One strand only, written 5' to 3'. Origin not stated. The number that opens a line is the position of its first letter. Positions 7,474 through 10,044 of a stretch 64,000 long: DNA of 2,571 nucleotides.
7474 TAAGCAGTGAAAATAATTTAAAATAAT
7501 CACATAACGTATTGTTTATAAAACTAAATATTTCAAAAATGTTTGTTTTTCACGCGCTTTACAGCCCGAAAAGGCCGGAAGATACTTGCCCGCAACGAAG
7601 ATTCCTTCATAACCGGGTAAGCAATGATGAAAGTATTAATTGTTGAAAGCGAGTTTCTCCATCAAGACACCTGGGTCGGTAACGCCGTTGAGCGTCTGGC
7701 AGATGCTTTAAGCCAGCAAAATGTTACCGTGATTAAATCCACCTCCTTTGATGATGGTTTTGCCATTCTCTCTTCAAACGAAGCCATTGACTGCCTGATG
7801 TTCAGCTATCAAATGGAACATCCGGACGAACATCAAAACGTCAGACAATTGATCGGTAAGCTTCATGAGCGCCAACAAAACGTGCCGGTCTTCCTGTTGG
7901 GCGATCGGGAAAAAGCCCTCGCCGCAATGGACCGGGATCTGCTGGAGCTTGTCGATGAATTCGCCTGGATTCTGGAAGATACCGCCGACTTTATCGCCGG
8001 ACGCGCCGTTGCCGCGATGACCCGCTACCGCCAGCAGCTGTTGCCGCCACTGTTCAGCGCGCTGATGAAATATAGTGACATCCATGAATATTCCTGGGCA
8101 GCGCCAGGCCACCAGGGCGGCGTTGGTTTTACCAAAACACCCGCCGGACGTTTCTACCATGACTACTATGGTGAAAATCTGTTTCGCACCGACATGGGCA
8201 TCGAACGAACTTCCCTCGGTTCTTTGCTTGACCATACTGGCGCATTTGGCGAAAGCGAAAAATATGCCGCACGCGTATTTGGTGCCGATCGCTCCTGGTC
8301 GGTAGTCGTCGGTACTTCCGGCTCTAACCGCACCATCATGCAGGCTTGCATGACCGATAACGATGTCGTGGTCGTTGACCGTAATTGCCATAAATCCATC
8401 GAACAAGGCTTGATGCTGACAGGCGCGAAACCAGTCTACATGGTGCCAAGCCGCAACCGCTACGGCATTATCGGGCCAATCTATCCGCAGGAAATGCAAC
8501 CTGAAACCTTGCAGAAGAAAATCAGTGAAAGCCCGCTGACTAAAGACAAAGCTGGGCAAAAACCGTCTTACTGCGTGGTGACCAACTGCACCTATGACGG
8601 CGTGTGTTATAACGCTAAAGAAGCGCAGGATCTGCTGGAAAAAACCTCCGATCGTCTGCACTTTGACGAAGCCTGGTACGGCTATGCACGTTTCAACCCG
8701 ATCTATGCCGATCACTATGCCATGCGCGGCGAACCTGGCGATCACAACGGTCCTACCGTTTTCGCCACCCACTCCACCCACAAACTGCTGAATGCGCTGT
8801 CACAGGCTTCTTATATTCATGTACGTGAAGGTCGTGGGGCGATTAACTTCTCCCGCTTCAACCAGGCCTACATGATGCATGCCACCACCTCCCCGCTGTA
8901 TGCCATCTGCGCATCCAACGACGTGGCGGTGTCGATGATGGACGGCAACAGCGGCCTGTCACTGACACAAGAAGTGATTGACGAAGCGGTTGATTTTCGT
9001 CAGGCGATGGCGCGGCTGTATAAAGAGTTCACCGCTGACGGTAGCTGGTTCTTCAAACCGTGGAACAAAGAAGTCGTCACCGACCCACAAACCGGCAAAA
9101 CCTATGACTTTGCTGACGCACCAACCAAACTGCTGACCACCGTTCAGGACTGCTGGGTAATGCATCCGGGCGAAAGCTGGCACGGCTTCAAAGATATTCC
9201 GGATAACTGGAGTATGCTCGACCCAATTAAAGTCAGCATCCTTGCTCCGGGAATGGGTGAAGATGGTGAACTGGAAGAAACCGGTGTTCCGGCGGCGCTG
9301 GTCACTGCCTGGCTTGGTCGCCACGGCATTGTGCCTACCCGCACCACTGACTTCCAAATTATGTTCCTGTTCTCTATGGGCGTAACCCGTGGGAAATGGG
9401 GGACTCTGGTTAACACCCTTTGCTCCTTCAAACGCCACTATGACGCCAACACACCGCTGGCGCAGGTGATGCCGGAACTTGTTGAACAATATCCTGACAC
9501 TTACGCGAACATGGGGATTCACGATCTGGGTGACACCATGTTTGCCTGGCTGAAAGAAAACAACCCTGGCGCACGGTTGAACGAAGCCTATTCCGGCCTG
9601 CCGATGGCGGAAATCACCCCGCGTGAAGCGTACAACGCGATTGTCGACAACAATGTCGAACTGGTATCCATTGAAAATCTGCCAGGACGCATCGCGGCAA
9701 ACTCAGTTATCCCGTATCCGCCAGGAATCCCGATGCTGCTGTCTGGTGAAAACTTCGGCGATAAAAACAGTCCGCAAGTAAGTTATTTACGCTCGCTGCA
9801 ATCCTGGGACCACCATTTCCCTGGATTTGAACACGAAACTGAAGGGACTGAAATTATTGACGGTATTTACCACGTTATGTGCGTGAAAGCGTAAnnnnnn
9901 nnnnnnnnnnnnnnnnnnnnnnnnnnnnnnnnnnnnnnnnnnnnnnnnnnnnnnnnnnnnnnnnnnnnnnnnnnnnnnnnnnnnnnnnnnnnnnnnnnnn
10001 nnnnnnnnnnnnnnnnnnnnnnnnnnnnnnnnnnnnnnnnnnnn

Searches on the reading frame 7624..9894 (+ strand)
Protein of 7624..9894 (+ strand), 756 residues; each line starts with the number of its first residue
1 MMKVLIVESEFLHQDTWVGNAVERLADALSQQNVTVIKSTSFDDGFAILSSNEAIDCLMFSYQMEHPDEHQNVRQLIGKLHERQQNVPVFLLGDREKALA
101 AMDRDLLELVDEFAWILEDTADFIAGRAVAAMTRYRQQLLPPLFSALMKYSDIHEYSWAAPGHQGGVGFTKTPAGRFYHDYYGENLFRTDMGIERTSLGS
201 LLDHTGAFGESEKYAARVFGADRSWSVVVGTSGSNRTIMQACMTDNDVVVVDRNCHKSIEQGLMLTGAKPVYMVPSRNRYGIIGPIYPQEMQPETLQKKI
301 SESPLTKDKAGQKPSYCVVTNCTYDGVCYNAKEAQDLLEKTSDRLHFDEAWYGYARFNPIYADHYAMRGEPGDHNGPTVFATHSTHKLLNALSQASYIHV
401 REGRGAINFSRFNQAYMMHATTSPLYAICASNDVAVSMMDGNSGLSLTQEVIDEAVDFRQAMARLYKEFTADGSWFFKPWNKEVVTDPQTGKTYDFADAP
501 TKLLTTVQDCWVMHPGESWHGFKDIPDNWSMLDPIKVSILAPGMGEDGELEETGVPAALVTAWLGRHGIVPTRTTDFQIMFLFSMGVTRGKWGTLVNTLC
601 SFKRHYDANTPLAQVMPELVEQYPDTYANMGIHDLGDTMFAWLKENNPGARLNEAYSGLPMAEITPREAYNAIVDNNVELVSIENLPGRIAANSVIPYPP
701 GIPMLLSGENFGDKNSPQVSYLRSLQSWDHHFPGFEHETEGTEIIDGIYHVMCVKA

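Call 5: search_protein_families(library=ncbifam, proteins=[window:7624-9894:+])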
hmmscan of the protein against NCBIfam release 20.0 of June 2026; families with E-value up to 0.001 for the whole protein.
window:7624-9894:+ (756 aa): 6 families
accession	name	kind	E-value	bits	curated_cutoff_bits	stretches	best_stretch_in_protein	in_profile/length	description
NF011603.0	PRK15029.1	equivalog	0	1707.3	1167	1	1-756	1-756/756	arginine decarboxylase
NF011928.0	PRK15399.1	subfamily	4.9e-178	593.6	968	1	14-755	11-710/713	lysine decarboxylase LdcC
NF011929.0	PRK15400.1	subfamily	1.6e-165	552.3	1056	1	20-755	17-710/714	lysine decarboxylase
NF010092.0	PRK13578.1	subfamily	6.8e-131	437.8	794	1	74-744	45-703/720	ornithine decarboxylase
TIGR04301.1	ODC_inducible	exception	4.3e-124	415.3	1310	1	75-745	46-704/719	ornithine decarboxylase SpeF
TIGR04318.1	lacto_ODC_hypo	hypoth_equivalog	2.6e-109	366.5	950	1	128-742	78-678/695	putative ornithine decarboxylase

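Call 20: find_related_loci(query=window:7627-9891:+, collection=genome_contigs, flank=6000)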
Query window:7627-9891:+ (755 aa) in genome_contigs; peptide patterns used: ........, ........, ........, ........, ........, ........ (x = any residue, [..] = any of these).
167 stretches matched a pattern; 161 encode a relative of the query (tblastn E <= 1e-3); the best 80 are kept; 80 distinct loci.
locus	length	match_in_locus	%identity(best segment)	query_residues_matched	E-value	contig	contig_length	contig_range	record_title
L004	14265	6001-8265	99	1-755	0e+0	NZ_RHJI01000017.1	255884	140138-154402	Escherichia sp. E1V33 1V33_17_consensus, whole genome shotgun sequence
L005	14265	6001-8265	98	1-755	0e+0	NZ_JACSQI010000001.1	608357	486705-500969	Escherichia whittamii strain Sa2BVA5 NODE_1_length_608357_cov_8.774854, whole genome shotgun sequence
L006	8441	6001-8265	97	1-755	0e+0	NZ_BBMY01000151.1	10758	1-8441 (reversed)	Escherichia albertii NBRC 107761 = DSM 17582 strain NBRC 107761, whole genome shotgun sequence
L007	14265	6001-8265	94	1-755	0e+0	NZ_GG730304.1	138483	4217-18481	Citrobacter youngae ATCC 29220 Scfld5, whole genome shotgun sequence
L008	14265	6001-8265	94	1-755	0e+0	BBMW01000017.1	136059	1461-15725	Citrobacter werkmanii NBRC 105721 DNA, contig: CIWKM17, whole genome shotgun sequence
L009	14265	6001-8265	94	1-755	0e+0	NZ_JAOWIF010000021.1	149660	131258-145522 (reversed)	Citrobacter sp. Cu233 171, whole genome shotgun sequence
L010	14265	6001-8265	94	1-755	0e+0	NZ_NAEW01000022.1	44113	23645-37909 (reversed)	Citrobacter braakii strain ATCC 51113 CbraakiiATCC_L001_NODE_22_length_44113__31.3385, whole genome shotgun sequence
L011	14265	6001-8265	93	1-755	0e+0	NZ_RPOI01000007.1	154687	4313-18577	Citrobacter youngae strain CCUG 30791 citrobacter_youngae_CCUG30791T_0000007, whole genome shotgun sequence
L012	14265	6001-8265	93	1-755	0e+0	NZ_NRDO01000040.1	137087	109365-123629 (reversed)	Citrobacter sp. NCU1 contig_40, whole genome shotgun sequence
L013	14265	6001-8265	92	1-755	0e+0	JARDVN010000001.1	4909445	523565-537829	Citrobacter amalonaticus strain AUH_CA_2023_1 contig_2, whole genome shotgun sequence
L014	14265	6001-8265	92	1-755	0e+0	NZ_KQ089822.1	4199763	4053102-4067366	Citrobacter sp. MGH106 aetzL-supercont1.1, whole genome shotgun sequence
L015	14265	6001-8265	92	1-755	0e+0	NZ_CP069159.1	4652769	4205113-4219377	Citrobacter sp. R56 chromosome, complete genome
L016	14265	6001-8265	92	1-755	0e+0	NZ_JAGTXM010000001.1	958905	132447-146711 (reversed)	Citrobacter amalonaticus strain ku-bf3 scaffold_0, whole genome shotgun sequence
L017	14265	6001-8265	94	1-755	0e+0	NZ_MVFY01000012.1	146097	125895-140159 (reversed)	Citrobacter portucalensis strain A60 A60_S7_L001_NODE_12_length_146097_cov_21.5989, whole genome shotgun sequence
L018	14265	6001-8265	92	1-755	0e+0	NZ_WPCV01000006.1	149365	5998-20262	Citrobacter sp. On2M On2M_6, whole genome shotgun sequence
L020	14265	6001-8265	83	1-755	0e+0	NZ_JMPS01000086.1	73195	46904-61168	Yokenella regensburgei ATCC 49455 GYRE.assembly.087, whole genome shotgun sequence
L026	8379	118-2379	81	1-754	0e+0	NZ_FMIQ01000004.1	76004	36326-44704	Hafnia alvei strain GB001, whole genome shotgun sequence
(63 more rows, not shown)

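Call 46: search_protein_families(library=ncbifam, proteins=[L020:8397-8927:+, L020:8977-9585:-, L020:9798-10112:+, L020:10448-11212:+, L026:2712-3470:+], max_evalue=0.00001)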
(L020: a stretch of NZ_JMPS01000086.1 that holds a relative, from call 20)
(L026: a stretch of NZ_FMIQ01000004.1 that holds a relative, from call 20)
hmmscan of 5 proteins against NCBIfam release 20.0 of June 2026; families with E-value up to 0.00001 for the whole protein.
L020:8397-8927:+ (176 aa): 0 families

L020:8977-9585:- (202 aa): 1 family
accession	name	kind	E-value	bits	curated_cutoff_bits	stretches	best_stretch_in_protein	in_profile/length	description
NF007577.0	PRK10209.1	equivalog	2.6e-66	223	189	1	12-200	1-189/190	HdeD family acid-resistance protein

L020:9798-10112:+ (104 aa): 1 family
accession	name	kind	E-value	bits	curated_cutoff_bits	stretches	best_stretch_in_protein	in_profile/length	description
NF007576.1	PRK10208.1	equivalog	2.2e-41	139.9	85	1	1-97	1-97/97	acid-activated periplasmic chaperone HdeA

L020:10448-11212:+ (254 aa): 16 families
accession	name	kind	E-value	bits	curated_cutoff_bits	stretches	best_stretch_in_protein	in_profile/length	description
NF007432.1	PRK09978.1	equivalog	4.3e-46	157.3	500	1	49-249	47-245/274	DNA-binding transcriptional regulator GadX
NF011732.0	PRK15185.1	equivalog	2.2e-28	99.5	354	1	120-244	180-304/309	transcriptional regulator HilD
NF011733.0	PRK15186.1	equivalog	2.9e-27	95.8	403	1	54-244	90-279/291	AraC family transcriptional regulator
NF007407.0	PRK09940.1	equivalog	4.8e-26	91.9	348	1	86-248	73-235/253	transcriptional regulator YdeO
NF011618.0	PRK15044.1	equivalog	1.2e-25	90.5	423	1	122-244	168-290/295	invasion transcriptional regulator HilC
NF049968.1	QhpR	equivalog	1.5e-15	57.2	250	1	144-243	183-283/284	AraC-like transcriptional regulator QhpR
NF047788.1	TransRegPocR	equivalog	7.8e-11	41.8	500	1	151-249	194-293/296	transcriptional regulator PocR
NF047455.1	TF_Staph_AryK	equivalog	1.2e-09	37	850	1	141-250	152-262/759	transcriptional regulator AryK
NF007860.0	PRK10572.1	equivalog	1.5e-09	37.2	208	1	150-248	187-286/292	arabinose operon transcriptional regulator AraC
NF050186.1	TransRegGliRPseudo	equivalog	7.8e-09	35.3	570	1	145-248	238-338/338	AraC family transcriptional regulator GliR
TIGR04094.1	adjacent_YSIRK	equivalog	8.4e-09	34.8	200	1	149-243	288-382/383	YSIRK-targeted surface antigen transcriptional regulator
TIGR02297.1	HpaA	equivalog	3.4e-08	33.1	274.65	1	151-243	191-284/287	4-hydroxyphenylacetate catabolism regulatory protein HpaA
NF052534.1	RzbtTranRegRhrA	equivalog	3.8e-08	33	500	1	146-242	207-306/312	rhizobactin biosynthesis transcriptional regulator RhrA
NF007633.0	PRK10296.1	equivalog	2.3e-07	30.6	264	1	183-245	211-273/280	transcriptional regulator ChbR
NF053784.1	TranRegCyprAlk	equivalog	1e-06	28.3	500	1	144-244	234-334/336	transcriptional regulator CypR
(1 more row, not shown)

L026:2712-3470:+ (253 aa): 19 families
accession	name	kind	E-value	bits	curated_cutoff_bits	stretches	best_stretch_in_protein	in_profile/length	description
NF007432.1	PRK09978.1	equivalog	1e-46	159.3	500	1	9-248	8-244/274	DNA-binding transcriptional regulator GadX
NF011618.0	PRK15044.1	equivalog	3.9e-27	95.4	423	1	122-245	168-291/295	invasion transcriptional regulator HilC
NF011732.0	PRK15185.1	equivalog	2.2e-25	89.6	354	1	124-245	184-305/309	transcriptional regulator HilD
NF007407.0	PRK09940.1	equivalog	1.6e-24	86.9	348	1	115-248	104-235/253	transcriptional regulator YdeO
NF011733.0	PRK15186.1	equivalog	4.9e-22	78.6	403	1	66-244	102-279/291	AraC family transcriptional regulator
NF049968.1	QhpR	equivalog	2.7e-17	62.8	250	1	143-243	182-283/284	AraC-like transcriptional regulator QhpR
NF007860.0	PRK10572.1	equivalog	1.7e-10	40.3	208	1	130-249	167-287/292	arabinose operon transcriptional regulator AraC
NF047788.1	TransRegPocR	equivalog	2e-10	40.4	500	1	150-249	193-293/296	transcriptional regulator PocR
TIGR04094.1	adjacent_YSIRK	equivalog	8e-10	38.2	200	1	144-243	283-382/383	YSIRK-targeted surface antigen transcriptional regulator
NF052534.1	RzbtTranRegRhrA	equivalog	1e-09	38.1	500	1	146-243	207-307/312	rhizobactin biosynthesis transcriptional regulator RhrA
NF047455.1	TF_Staph_AryK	equivalog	1.9e-09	36.3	850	1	148-250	159-262/759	transcriptional regulator AryK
NF007633.0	PRK10296.1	equivalog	1.1e-07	31.7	264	1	186-247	214-275/280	transcriptional regulator ChbR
NF006902.0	PRK09393.1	equivalog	1.7e-07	30.8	425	1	149-249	223-324/327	transcriptional regulator FtrA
NF053784.1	TranRegCyprAlk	equivalog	3.1e-07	30.1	500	1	147-244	237-334/336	transcriptional regulator CypR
TIGR02297.1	HpaA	equivalog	3.5e-07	29.8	274.65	1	132-244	172-285/287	4-hydroxyphenylacetate catabolism regulatory protein HpaA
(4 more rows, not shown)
